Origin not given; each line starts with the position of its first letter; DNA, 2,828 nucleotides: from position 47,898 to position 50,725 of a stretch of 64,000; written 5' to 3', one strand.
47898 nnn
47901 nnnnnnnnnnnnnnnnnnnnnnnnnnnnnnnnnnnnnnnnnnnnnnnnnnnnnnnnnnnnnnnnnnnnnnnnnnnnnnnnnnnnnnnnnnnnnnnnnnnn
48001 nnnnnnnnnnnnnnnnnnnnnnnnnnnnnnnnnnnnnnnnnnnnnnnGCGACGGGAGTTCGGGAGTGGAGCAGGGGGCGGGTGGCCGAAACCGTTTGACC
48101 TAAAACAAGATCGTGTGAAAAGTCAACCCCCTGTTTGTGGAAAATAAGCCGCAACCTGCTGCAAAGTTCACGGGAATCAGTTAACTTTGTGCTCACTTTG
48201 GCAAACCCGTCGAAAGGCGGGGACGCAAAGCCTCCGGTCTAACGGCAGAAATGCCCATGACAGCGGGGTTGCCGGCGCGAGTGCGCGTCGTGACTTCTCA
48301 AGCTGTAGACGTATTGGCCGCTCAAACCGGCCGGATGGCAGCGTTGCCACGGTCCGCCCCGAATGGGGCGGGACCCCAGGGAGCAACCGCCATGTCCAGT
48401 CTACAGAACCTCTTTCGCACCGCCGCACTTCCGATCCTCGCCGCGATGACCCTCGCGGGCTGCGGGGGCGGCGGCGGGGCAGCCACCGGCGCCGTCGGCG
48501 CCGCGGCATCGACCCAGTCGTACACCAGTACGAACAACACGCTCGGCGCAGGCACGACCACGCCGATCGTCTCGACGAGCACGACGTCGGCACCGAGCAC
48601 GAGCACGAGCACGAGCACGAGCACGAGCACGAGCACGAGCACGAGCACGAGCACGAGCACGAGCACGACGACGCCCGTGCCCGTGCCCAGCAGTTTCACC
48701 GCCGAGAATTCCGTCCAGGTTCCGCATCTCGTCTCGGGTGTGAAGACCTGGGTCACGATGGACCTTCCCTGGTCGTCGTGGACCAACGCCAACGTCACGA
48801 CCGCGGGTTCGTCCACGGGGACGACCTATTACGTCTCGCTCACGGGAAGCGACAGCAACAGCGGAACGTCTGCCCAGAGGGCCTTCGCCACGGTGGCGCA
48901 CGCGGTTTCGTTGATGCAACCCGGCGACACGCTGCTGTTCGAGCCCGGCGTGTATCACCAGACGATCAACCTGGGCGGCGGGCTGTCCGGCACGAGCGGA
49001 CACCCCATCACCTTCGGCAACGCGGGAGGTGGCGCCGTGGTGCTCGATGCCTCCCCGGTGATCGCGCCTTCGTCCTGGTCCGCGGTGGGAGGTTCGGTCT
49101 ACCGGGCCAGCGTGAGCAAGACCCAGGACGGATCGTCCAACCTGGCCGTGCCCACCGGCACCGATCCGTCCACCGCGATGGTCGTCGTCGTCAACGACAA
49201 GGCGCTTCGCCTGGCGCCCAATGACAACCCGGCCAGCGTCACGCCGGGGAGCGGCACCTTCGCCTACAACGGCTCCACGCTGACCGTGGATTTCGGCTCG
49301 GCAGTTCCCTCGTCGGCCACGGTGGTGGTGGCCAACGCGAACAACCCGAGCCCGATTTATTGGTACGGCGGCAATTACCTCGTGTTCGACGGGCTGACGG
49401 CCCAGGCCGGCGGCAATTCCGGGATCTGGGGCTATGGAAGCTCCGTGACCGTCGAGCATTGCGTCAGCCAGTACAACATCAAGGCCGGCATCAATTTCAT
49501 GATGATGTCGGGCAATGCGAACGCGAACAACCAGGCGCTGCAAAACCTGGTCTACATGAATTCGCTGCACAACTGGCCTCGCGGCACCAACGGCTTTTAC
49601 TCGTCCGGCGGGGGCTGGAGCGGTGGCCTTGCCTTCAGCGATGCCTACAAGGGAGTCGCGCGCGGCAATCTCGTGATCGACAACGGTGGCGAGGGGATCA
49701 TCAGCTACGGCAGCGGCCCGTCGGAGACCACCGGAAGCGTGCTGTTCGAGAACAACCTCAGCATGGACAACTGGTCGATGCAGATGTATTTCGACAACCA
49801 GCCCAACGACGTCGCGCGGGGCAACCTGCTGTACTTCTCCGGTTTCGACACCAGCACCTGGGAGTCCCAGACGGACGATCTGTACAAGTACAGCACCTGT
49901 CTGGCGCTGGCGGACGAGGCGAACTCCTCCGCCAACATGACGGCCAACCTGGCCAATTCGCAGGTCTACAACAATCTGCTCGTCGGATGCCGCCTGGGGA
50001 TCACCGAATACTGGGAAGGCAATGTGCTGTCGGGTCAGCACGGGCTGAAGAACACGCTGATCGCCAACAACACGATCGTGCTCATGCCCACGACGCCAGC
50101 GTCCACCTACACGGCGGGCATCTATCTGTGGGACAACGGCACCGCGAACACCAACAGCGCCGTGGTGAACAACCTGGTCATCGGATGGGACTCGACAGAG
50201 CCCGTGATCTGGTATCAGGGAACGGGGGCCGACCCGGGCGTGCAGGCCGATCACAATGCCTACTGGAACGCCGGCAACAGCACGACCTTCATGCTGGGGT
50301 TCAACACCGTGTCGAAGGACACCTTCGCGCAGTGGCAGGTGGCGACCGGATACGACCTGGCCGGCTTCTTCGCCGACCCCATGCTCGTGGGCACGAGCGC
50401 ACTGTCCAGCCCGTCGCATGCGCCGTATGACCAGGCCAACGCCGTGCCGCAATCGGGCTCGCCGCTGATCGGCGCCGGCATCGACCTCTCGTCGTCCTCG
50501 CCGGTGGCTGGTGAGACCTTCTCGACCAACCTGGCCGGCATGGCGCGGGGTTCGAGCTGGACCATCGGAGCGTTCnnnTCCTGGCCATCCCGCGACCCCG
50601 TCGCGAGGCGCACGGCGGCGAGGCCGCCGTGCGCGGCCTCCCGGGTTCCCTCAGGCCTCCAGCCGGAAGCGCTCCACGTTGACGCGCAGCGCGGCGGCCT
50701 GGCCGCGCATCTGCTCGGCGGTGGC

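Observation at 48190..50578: c-di-GMP-I riboswitch in front of an uncharacterised surface beta-helix lipoprotein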

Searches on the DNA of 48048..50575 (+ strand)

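Call 18: search_rna_families(sources=[L001, L002, L003, L005, L006, L007, L008, L009, L010, L011, L012, L013, L014, L015, L016], threshold=gathering)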
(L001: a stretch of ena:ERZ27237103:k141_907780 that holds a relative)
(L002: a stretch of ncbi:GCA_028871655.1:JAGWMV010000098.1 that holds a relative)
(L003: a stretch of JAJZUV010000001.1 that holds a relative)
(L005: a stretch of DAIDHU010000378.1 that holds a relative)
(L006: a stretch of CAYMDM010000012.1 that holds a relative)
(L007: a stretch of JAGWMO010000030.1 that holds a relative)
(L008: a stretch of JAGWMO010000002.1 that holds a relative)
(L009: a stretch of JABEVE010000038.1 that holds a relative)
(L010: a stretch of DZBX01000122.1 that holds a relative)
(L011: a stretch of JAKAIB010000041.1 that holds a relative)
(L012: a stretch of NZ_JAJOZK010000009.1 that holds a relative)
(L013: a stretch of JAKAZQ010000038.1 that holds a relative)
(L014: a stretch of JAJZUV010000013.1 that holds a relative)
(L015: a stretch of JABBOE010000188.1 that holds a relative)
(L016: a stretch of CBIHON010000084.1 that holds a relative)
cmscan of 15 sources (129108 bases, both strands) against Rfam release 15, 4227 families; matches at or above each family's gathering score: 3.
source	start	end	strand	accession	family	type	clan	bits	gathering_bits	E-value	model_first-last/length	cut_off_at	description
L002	5800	5886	+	RF01051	c-di-GMP-I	Cis-reg; riboswitch;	CL00126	85.6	35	3.5e-15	1-87/87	no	c-di-GMP-I riboswitch aptamer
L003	3798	3884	+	RF01051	c-di-GMP-I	Cis-reg; riboswitch;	CL00126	85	35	4.9e-15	1-87/87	no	c-di-GMP-I riboswitch aptamer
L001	2627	2713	+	RF01051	c-di-GMP-I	Cis-reg; riboswitch;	CL00126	84.4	35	6.8e-15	1-87/87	no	c-di-GMP-I riboswitch aptamer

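Call 21: search_rna_families(sources=[L017, L018, L019, L020, L021, L022, L023, L024, L025, L026, L027, L028, L029, L030, L031], threshold=gathering)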
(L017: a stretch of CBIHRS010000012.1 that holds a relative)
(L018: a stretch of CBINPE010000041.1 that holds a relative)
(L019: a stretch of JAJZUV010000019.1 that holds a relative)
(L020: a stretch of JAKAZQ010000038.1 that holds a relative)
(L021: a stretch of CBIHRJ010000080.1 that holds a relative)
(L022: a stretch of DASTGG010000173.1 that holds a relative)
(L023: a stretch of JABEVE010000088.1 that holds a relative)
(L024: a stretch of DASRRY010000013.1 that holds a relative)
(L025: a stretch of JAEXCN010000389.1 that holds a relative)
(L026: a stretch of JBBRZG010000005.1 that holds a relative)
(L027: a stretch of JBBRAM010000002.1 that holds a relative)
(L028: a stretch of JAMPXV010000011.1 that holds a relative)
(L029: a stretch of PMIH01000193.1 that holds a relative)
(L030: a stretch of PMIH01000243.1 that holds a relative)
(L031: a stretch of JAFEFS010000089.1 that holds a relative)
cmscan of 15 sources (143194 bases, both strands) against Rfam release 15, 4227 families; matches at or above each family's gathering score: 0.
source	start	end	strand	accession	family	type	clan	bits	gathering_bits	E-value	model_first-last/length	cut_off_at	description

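Call 77: search_rna_families(source=window, start=48048, end=48450, threshold=evalue, max_evalue=10)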
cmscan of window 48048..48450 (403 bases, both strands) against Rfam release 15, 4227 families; matches with E-value up to 10: 4.
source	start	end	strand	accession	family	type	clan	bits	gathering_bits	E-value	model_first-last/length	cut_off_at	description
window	48190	48276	+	RF01051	c-di-GMP-I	Cis-reg; riboswitch;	CL00126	84.8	35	1.7e-17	1-87/87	no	c-di-GMP-I riboswitch aptamer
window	48293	48394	+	RF03076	Streptomyces-metH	Gene; sRNA;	-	16.7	50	1.3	1-120/120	no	Streptomyces-metH RNA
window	48093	48122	-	RF01350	CRISPR-DR41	Gene; CRISPR;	-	15.2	36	4.3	1-29/29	no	CRISPR RNA direct repeat element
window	48351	48376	-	RF01753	psbNH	Cis-reg;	-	11.2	45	5.2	28-56/60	no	psbNH RNA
